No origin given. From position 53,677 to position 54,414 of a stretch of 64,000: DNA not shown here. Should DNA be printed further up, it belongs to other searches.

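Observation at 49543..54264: HIRAN / DUF262 / DUF262-DUF1524 (GmrSD-like) / WYL cluster: composite modification-dependent or DNA-end-sensing defence candidate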

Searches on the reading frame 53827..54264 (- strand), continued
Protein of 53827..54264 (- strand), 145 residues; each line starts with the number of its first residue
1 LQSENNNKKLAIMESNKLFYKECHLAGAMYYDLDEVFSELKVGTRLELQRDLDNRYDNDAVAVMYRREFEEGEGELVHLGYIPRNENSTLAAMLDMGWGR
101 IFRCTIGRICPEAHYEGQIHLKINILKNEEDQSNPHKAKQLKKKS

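Call 43: find_encoding_contigs(protein=P0121, flank=8000, max_places=4)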
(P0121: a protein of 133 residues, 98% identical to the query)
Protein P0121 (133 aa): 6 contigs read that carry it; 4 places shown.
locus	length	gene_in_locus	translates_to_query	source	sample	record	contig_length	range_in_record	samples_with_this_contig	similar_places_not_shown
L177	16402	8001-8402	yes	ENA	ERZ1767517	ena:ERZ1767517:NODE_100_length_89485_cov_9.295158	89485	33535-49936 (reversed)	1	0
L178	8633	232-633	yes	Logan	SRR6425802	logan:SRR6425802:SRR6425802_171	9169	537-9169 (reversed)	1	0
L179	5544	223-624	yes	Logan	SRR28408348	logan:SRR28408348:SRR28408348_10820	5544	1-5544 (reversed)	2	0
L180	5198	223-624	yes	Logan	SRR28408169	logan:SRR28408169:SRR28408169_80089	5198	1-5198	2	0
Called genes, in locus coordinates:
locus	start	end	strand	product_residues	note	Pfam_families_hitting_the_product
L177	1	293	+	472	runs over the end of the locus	PF04055:Radical_SAM, PF06968:BATS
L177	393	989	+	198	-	-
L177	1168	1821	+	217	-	PF06508:QueC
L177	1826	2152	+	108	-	PF01242:PTPS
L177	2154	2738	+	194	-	PF04055:Radical_SAM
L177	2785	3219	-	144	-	PF02525:Flavodoxin_2, PF03358:FMN_red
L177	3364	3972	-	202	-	PF01694:Rhomboid, PF08551:DUF1751 (weak)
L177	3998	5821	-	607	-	PF02518:HATPase_c, PF13589:HATPase_c_3, PF01119:DNA_mis_repair, PF08676:MutL_C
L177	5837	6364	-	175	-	PF07719:TPR_2 (faint), PF13174:TPR_6 (faint)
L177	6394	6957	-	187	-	PF01327:Pep_deformylase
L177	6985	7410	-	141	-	PF03652:RuvX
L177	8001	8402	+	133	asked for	PF08797:HIRAN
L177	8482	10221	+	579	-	PF03235:GmrSD_N, PF07510:GmrSD_C (weak)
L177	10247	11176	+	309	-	PF13280:WYL, PF25583:WCX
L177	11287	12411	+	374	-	PF04015:DUF362, PF12837:Fer4_6 (faint), PF12797:Fer4_2 (faint), PF12838:Fer4_7, PF13187:Fer4_9 (weak), PF13237:Fer4_10 (weak), PF14697:Fer4_21, PF00037:Fer4 (weak), +1 more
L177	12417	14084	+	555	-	PF13600:DUF4140, PF13598:DUF4139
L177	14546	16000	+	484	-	PF01546:Peptidase_M20, PF07687:M20_dimer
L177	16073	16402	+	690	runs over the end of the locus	PF02629:CoA_binding, PF13380:CoA_binding_2, PF13607:Succ_CoA_lig, PF13549:ATP-grasp_5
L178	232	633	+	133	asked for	PF08797:HIRAN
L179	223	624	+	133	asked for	PF08797:HIRAN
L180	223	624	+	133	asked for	PF08797:HIRAN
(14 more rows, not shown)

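Call 56: search_protein_families(library=pfam, proteins=[L161:6284-7579:+, L147:3373-4554:+, L147:4609-4911:+, L146:3515-4873:-, L177:8482-10221:+, L093:4720-6492:-, L119:3397-6561:-, L119:2645-3400:-, L152:1989-3194:-, L147:3033-3359:+], max_evalue=0.01)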
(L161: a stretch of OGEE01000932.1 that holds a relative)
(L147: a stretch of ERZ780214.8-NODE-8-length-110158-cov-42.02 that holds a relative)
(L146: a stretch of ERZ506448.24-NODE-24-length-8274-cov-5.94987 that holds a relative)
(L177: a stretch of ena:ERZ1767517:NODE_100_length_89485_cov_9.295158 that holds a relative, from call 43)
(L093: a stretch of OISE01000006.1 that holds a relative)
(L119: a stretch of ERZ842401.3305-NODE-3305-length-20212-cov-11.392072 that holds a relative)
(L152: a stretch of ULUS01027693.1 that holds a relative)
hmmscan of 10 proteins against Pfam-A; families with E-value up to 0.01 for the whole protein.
L161:6284-7579:+ (431 aa): 3 families
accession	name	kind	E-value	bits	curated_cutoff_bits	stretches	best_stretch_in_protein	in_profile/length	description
PF13173.12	AAA_14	-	1.7e-30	106.1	27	1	34-169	2-129/129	AAA domain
PF13635.12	DUF4143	-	7.6e-16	58.7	28.1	1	226-377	2-158/160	Domain of unknown function (DUF4143)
PF01637.24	ATPase_2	-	0.0069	16.7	33.2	0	32-71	18-54/225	ATPase domain predominantly from Archaea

L147:3373-4554:+ (393 aa): 2 families
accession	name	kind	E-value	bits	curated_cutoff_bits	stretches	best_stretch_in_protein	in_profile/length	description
PF07690.21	MFS_1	-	7.7e-29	101.1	33.4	1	20-356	2-347/347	Major Facilitator Superfamily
PF00083.30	Sugar_tr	-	0.00066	19.1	22.3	1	42-183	43-188/452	Sugar (and other) transporter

L147:4609-4911:+ (100 aa): 0 families

L146:3515-4873:- (452 aa): 3 families
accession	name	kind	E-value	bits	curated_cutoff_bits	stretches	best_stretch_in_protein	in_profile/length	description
PF13546.12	DDE_5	-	1.7e-11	44.7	27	1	58-238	42-201/272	DDE superfamily endonuclease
PF01609.27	DDE_Tnp_1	-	0.00029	21.1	23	1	210-373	73-200/200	Transposase DDE domain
PF04693.18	DDE_Tnp_2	-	0.0048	16.6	20.2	0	200-346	170-288/327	Archaeal putative transposase ISC1217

L177:8482-10221:+ (579 aa): 2 families
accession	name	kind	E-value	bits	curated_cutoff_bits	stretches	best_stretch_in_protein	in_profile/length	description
PF03235.19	GmrSD_N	-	7.1e-41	141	33.2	1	11-236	1-198/199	GmrSD restriction endonuclease, N-terminal domain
PF07510.16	GmrSD_C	-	2.4e-06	27.9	23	1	438-566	14-136/138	GmrSD restriction endonucleases, C-terminal domain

L093:4720-6492:- (590 aa): 4 families
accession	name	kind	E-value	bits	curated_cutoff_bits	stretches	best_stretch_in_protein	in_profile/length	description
PF02436.23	PYC_OADA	-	6.5e-16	59.1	27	1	343-495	30-183/201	Conserved carboxylase domain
PF00682.25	HMGL-like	-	1.2e-08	35.1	29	1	156-234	141-220/260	HMGL-like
PF13533.13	Biotin_lipoyl_2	-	1.9e-06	28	29.8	1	561-588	5-32/32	Biotin-lipoyl like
PF00364.28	Biotin_lipoyl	-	0.00012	22.3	22.1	1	537-587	24-73/73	Biotin-requiring enzyme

L119:3397-6561:- (1054 aa): 8 families
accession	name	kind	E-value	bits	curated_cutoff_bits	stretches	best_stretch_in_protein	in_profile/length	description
PF07669.17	Eco57I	-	2.4e-43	148.6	25.3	1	491-653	1-171/171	Eco57I restriction-modification methylase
PF02384.22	N6_Mtase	-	7e-17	62.1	20.4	1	441-720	49-270/311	N-6 DNA Methylase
PF20473.4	MmeI_Mtase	-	4.5e-16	59.2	27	1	427-619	8-198/259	MmeI, DNA-methyltransferase domain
PF12950.13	TaqI_C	-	5.2e-12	46.5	26.5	1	770-919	2-118/118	TaqI-like C-terminal specificity domain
PF20465.4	MmeI_hel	-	2.8e-07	31.6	27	1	233-307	2-75/75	MmeI, helicase spacer domain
PF01170.24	UPF0020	-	2.1e-05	24.7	22.3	1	435-508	25-94/197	RMKL-like, methyltransferase domain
PF04313.20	HSDR_N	-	0.00041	20.7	25.1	1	80-145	122-194/198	Type I restriction enzyme R protein N terminus (HSDR_N)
PF20464.3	MmeI_N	-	0.0036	18.1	27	1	35-156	5-132/181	MmeI, N-terminal domain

L119:2645-3400:- (251 aa): 2 families
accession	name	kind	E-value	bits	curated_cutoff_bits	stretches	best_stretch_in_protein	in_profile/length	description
PF00520.37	Ion_trans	-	2.8e-31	109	25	1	11-234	5-239/241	Ion transport protein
PF08016.18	PKD_channel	-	7.7e-08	32.5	22.4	1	101-230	103-224/225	Polycystin cation channel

L152:1989-3194:- (401 aa): 1 family
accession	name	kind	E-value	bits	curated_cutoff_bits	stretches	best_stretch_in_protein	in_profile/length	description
PF02687.27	FtsX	-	9.6e-06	26.1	25.5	1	278-388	1-115/120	FtsX-like permease C-terminal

L147:3033-3359:+ (108 aa): 1 family
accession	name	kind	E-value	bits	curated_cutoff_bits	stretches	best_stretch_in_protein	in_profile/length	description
PF00893.25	Multi_Drug_Res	-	3e-20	73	23.7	1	1-95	1-92/93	Small Multidrug Resistance protein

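Call 71: search_protein_families(library=pfam, proteins=[L126:9018-10760:+, L112:8189-9913:+], max_evalue=1)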
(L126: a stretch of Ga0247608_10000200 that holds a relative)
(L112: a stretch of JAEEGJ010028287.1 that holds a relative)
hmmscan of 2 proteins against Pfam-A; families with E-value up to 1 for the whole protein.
L126:9018-10760:+ (580 aa): 4 families
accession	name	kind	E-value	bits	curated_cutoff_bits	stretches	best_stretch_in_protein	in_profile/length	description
PF03235.19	GmrSD_N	-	1.5e-34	120.3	33.2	1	12-211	4-199/199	GmrSD restriction endonuclease, N-terminal domain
PF07510.16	GmrSD_C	-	1e-07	32.4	23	2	481-519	68-106/138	GmrSD restriction endonucleases, C-terminal domain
PF02195.25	ParB_N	-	0.0076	16.7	26.3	1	25-75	16-62/95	ParB N-terminal domain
PF03993.17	DUF349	-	0.062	14.1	23.9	1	441-473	27-62/75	Domain of Unknown Function (DUF349)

L112:8189-9913:+ (574 aa): 5 families
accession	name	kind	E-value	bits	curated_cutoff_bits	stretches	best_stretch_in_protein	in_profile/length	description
PF03235.19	GmrSD_N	-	2.3e-30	106.7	33.2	1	17-203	11-199/199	GmrSD restriction endonuclease, N-terminal domain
PF07510.16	GmrSD_C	-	1.1e-05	25.8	23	1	480-514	72-106/138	GmrSD restriction endonucleases, C-terminal domain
PF24173.1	TPR_TTI1_N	-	0.067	12.6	27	1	439-483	56-100/330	TTI1 N-terminal TPR domain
PF09642.15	YonK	-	0.085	13.5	25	1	491-535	1-42/60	YonK protein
PF09769.14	ApoO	-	0.12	12.7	31.4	1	228-269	47-87/131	Apolipoprotein O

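Call 72: predict_structure(alignment_id=A2)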
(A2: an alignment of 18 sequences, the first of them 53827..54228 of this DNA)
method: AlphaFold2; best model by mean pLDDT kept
length: 133 residues; sequences in the alignment: 18
mean_pLDDT: 75.2   pTM: 0.67
mean pLDDT of the five models: 75.2, 74.9, 71.7, 68.4, 66.7
residues with pLDDT >= 90: 5; 70-90: 90; 50-70: 18; < 50: 20
segments of 3 or more residues with pLDDT < 50: 1-5, 119-133
pLDDT, mean of each block of 10 residues (from residue 1): 56 73 83 89 85 79 85 83 84 84 78 64 44 46
secondary structure, 60 per line:
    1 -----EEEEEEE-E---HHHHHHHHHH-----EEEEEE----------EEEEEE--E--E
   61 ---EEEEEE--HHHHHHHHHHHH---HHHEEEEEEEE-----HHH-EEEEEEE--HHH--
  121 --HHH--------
elements in order: E6-12 H18-27 E33-38 E49-54 E64-69 H72-83 E90-97 E107-113

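Call 76: fold_search(model_id=the predicted structure, library=pdb)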
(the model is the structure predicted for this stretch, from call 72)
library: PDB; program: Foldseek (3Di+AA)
matches with E <= 10: 531; with E <= 0.001: 4
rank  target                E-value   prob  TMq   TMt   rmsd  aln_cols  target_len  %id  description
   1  3k2y_B                3.1e-05  1.00  0.64  0.81   2.2       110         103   23  Crystal structure of protein lp_0118 from Lactobacillus plantarum,northeast structural genomics consortium target LpR9 (released 2009-11-17)
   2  3k2y_D                5.2e-05  1.00  0.63  0.81   2.2       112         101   22  Crystal structure of protein lp_0118 from Lactobacillus plantarum,northeast structural genomics consortium target LpR9 (released 2009-11-17)
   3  3k2y_C                7.3e-05  1.00  0.64  0.81   2.2       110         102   23  Crystal structure of protein lp_0118 from Lactobacillus plantarum,northeast structural genomics consortium target LpR9 (released 2009-11-17)
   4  3k2y_A                1.5e-04  1.00  0.64  0.80   2.0       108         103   22  Crystal structure of protein lp_0118 from Lactobacillus plantarum,northeast structural genomics consortium target LpR9 (released 2009-11-17)
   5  4s0n_B                1.3e-03  1.00  0.54  0.57   4.6       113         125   19  Crystal Structure of HLTF HIRAN Domain bound to DNA (released 2015-05-27)
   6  6kcs_A                1.4e-03  1.00  0.47  0.53   5.0       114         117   17  Crystal structure of HIRAN domain of HLTF in complex with duplex DNA (released 2020-06-10)
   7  4xzg_A                1.7e-03  1.00  0.52  0.57   4.3       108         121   18  Crystal structure of HIRAN domain of human HLTF (released 2015-04-15)
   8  4s0n_C                1.8e-03  1.00  0.52  0.56   4.2       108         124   18  Crystal Structure of HLTF HIRAN Domain bound to DNA (released 2015-05-27)
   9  5bnh_A                2.5e-03  1.00  0.52  0.56   4.3       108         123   18  Crystal structure of the HLTF HIRAN domain with a ssDNA fragment (released 2016-05-25)
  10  4xzf_A                2.7e-03  1.00  0.51  0.55   4.5       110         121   18  Crystal structure of HIRAN domain of human HLTF in complex with DNA (released 2015-04-15)
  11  4s0n_D                2.8e-03  1.00  0.52  0.55   4.2       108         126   18  Crystal Structure of HLTF HIRAN Domain bound to DNA (released 2015-05-27)
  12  4xzg_C                2.8e-03  1.00  0.50  0.55   4.8       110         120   19  Crystal structure of HIRAN domain of human HLTF (released 2015-04-15)
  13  4xzg_G                3.0e-03  1.00  0.49  0.53   4.8       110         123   19  Crystal structure of HIRAN domain of human HLTF (released 2015-04-15)
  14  4xzg_F                3.2e-03  1.00  0.53  0.58   3.9       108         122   18  Crystal structure of HIRAN domain of human HLTF (released 2015-04-15)
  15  4xzg_H                3.3e-03  1.00  0.54  0.58   3.9       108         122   18  Crystal structure of HIRAN domain of human HLTF (released 2015-04-15)
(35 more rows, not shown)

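Call 81: search_solved_structures(query=L091:5745-7907:+, max_evalue=1)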
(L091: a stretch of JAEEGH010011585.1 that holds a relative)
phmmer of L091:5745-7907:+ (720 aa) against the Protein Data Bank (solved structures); distinct sequences matched with E-value up to 1: 0.

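Call 82: search_protein_families(library=ncbifam, proteins=[L091:5745-7907:+, L083:5460-5966:+, L083:6679-8073:+, L177:8482-10221:+, L132:5662-7497:-], max_evalue=0.01)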
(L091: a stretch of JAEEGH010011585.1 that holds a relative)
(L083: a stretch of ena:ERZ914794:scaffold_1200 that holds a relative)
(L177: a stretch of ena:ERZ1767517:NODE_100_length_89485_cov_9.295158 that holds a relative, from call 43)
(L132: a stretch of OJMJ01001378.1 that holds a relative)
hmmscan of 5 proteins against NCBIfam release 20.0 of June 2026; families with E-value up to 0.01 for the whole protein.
L091:5745-7907:+ (720 aa): 0 families

L083:5460-5966:+ (168 aa): 2 families
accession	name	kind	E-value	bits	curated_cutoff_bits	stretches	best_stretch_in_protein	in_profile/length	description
TIGR00691.1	spoT_relA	subfamily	1.4e-08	33.6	499.2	1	35-111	3-82/687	RelA/SpoT family protein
NF008303.0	PRK11092.1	equivalog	6.7e-07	27.9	947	1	29-99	22-95/702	bifunctional GTP diphosphokinase/guanosine-3',5'-bis pyrophosphate 3'-pyrophosphohydrolase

L083:6679-8073:+ (464 aa): 0 families

L177:8482-10221:+ (579 aa): 0 families

L132:5662-7497:- (611 aa): 0 families

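Call 93: search_solved_structures(query=A2, max_evalue=1, show_alignments=3)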
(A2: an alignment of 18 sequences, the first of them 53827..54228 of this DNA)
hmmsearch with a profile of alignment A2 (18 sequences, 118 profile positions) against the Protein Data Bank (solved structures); distinct sequences matched with E-value up to 1: 6.
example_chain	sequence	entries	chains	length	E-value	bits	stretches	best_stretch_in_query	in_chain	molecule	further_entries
3k2y_A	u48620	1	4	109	3e-07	33.5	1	14-83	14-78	uncharacterized protein lp_0118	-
2mzn_A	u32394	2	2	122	0.011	18.8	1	33-89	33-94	Helicase-like transcription factor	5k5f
4xzf_A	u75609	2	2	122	0.012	18.7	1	33-89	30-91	Helicase-like transcription factor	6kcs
5bnh_A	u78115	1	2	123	0.012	18.7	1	33-89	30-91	Helicase-like transcription factor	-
4s0n_A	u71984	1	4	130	0.013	18.5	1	33-89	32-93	Helicase-like transcription factor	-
4xzg_A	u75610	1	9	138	0.016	18.3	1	33-89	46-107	Helicase-like transcription factor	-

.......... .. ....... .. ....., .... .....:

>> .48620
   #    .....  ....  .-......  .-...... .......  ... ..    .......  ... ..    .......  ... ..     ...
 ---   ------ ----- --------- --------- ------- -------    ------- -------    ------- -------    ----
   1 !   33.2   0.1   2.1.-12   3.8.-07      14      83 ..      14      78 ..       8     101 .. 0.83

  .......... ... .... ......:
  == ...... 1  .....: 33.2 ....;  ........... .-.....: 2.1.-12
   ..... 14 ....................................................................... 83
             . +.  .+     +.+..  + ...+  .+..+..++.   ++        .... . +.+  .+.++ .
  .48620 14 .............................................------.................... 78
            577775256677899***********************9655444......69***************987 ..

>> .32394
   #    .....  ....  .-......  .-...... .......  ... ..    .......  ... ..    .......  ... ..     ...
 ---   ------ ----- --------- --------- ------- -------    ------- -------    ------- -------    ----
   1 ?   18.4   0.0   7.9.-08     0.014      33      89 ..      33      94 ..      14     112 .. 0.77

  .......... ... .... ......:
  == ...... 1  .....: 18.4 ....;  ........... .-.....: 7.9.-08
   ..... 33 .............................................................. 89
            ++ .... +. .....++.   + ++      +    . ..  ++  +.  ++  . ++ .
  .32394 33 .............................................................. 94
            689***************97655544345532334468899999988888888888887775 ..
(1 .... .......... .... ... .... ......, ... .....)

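Call 100: find_encoding_contigs(protein=P0124, flank=6000, max_places=3)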
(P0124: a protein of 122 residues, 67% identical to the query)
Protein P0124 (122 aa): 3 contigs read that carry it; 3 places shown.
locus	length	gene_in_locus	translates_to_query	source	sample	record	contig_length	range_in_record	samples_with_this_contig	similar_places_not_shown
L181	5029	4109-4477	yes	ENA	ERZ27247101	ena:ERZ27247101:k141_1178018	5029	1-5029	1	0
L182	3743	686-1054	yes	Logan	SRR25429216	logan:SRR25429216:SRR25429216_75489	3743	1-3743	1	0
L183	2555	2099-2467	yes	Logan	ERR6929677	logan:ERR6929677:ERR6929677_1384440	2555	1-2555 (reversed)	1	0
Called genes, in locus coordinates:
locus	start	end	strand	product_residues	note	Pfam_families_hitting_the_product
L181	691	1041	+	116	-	-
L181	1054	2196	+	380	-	PF13353:Fer4_12 (weak), PF04055:Radical_SAM (weak)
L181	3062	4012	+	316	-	PF13280:WYL, PF25583:WCX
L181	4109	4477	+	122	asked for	PF08797:HIRAN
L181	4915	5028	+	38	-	?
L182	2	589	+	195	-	?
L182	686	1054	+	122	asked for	PF08797:HIRAN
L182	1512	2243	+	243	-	PF22252:PNGase_F-II_N (weak)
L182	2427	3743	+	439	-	?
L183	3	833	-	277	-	?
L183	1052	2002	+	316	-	PF13280:WYL, PF25583:WCX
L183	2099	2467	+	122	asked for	PF08797:HIRAN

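Call 101: find_encoding_contigs(protein=P0132, flank=7000, max_places=3)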
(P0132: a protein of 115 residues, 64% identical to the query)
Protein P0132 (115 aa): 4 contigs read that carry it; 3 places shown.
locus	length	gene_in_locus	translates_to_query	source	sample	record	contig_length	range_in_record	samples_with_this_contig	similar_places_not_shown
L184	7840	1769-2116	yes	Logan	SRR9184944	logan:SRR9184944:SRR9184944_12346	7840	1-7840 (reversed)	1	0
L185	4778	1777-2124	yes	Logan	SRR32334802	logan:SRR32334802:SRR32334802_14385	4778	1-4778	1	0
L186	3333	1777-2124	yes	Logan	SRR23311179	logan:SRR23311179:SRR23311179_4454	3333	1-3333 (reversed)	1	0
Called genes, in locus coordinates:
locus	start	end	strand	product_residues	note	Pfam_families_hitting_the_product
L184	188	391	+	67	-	-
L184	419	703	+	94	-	PF01844:HNH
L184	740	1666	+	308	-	PF13280:WYL (weak), PF25583:WCX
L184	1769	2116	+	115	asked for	PF08797:HIRAN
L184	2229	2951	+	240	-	PF02368:Big_2 (weak)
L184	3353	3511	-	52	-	PF00301:Rubredoxin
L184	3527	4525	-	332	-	PF18948:DUF5692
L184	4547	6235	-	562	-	PF03063:Prismane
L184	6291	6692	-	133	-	PF06397:Desulfoferrod_N (weak), PF01880:Desulfoferrodox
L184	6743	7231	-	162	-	PF00210:Ferritin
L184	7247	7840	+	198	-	?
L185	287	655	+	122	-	-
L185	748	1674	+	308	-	PF13280:WYL (weak), PF25583:WCX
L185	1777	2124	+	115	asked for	PF08797:HIRAN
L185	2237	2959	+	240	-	PF02368:Big_2 (weak)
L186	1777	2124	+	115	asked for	PF08797:HIRAN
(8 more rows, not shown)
